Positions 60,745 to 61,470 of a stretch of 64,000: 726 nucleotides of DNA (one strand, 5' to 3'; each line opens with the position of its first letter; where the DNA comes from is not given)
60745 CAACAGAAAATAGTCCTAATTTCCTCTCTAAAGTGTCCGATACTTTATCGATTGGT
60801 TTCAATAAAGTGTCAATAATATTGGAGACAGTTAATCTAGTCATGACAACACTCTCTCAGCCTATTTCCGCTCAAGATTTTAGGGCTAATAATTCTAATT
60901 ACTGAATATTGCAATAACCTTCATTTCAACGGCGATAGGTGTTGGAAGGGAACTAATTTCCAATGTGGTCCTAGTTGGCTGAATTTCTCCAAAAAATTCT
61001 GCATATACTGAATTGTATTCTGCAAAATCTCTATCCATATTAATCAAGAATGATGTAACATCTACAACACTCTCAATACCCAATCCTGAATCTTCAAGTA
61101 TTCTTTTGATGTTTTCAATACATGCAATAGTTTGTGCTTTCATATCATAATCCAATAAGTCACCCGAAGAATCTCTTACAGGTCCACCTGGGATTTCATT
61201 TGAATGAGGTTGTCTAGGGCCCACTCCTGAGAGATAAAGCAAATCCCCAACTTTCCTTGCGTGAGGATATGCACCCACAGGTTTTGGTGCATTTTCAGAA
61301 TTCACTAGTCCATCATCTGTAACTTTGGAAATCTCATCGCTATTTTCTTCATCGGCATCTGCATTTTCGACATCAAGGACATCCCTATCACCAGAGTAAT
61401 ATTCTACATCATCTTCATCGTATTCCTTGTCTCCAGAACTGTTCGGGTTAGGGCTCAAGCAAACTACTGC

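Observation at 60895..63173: Tandem LigB-type extradiol dioxygenase genes, one fused to a RidA deaminase-like domain (aminophenol-meta-cleavage-like module)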

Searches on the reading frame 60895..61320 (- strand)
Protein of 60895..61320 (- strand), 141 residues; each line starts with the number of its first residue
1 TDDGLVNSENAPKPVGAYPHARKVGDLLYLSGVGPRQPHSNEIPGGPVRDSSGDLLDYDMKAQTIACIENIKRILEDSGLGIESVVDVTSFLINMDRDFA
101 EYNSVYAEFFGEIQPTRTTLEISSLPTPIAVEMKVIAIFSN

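Call 36: search_solved_structures(query=window:60895-61320:-, max_evalue=1e-10, show_alignments=5)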
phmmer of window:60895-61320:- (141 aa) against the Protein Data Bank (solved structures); distinct sequences matched with E-value up to 1e-10: 26.
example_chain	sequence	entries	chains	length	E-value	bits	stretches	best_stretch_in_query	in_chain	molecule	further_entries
6izh_A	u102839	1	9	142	5.4e-25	91.4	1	9-137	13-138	2-aminomuconate deaminase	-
2dyy_A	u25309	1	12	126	6.6e-25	91.1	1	6-137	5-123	UPF0076 protein PH0854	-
1x25_A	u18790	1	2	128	9.9e-21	77.5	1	6-136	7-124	Hypothetical UPF0076 protein ST0811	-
2b33_A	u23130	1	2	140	2.3e-17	66.6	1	6-138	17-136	protein synthesis inhibitor, putative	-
2csl_A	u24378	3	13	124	2.4e-17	66.6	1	6-138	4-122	protein translation initiation inhibitor | translation initiation inhibitor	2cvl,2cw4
1jd1_A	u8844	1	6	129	2.4e-17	66.6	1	8-137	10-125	HYPOTHETICAL 13.9 KDA PROTEIN IN FCY2-PET117 INTERGENIC REGION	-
1xrg_A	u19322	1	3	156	2.9e-17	66.3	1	6-138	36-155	Putative translation initiation inhibitor, yjgF family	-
5yu2_A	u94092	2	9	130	3.9e-17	65.9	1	5-137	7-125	Translation initiation inhibitor homologue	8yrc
5y6u_A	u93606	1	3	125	4.9e-17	65.6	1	6-138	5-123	YabJ protein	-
1qd9_A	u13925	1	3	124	5e-17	65.6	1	6-138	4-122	PURINE REGULATORY PROTEIN YABJ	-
7cd2_A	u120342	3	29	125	1.3e-16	64.2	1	6-138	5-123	YabJ protein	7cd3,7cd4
8v8r_A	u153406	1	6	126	1.5e-15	60.8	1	6-137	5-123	Enamine/imine deaminase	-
5v4d_A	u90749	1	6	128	2.6e-15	60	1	5-137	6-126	Putative translational inhibitor protein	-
3quw_A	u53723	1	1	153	4.9e-15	59.1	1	6-140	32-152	Protein MMF1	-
3l7q_A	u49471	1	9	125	5e-15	59.1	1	6-137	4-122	Putative translation initiation inhibitor, aldR regulator-like protein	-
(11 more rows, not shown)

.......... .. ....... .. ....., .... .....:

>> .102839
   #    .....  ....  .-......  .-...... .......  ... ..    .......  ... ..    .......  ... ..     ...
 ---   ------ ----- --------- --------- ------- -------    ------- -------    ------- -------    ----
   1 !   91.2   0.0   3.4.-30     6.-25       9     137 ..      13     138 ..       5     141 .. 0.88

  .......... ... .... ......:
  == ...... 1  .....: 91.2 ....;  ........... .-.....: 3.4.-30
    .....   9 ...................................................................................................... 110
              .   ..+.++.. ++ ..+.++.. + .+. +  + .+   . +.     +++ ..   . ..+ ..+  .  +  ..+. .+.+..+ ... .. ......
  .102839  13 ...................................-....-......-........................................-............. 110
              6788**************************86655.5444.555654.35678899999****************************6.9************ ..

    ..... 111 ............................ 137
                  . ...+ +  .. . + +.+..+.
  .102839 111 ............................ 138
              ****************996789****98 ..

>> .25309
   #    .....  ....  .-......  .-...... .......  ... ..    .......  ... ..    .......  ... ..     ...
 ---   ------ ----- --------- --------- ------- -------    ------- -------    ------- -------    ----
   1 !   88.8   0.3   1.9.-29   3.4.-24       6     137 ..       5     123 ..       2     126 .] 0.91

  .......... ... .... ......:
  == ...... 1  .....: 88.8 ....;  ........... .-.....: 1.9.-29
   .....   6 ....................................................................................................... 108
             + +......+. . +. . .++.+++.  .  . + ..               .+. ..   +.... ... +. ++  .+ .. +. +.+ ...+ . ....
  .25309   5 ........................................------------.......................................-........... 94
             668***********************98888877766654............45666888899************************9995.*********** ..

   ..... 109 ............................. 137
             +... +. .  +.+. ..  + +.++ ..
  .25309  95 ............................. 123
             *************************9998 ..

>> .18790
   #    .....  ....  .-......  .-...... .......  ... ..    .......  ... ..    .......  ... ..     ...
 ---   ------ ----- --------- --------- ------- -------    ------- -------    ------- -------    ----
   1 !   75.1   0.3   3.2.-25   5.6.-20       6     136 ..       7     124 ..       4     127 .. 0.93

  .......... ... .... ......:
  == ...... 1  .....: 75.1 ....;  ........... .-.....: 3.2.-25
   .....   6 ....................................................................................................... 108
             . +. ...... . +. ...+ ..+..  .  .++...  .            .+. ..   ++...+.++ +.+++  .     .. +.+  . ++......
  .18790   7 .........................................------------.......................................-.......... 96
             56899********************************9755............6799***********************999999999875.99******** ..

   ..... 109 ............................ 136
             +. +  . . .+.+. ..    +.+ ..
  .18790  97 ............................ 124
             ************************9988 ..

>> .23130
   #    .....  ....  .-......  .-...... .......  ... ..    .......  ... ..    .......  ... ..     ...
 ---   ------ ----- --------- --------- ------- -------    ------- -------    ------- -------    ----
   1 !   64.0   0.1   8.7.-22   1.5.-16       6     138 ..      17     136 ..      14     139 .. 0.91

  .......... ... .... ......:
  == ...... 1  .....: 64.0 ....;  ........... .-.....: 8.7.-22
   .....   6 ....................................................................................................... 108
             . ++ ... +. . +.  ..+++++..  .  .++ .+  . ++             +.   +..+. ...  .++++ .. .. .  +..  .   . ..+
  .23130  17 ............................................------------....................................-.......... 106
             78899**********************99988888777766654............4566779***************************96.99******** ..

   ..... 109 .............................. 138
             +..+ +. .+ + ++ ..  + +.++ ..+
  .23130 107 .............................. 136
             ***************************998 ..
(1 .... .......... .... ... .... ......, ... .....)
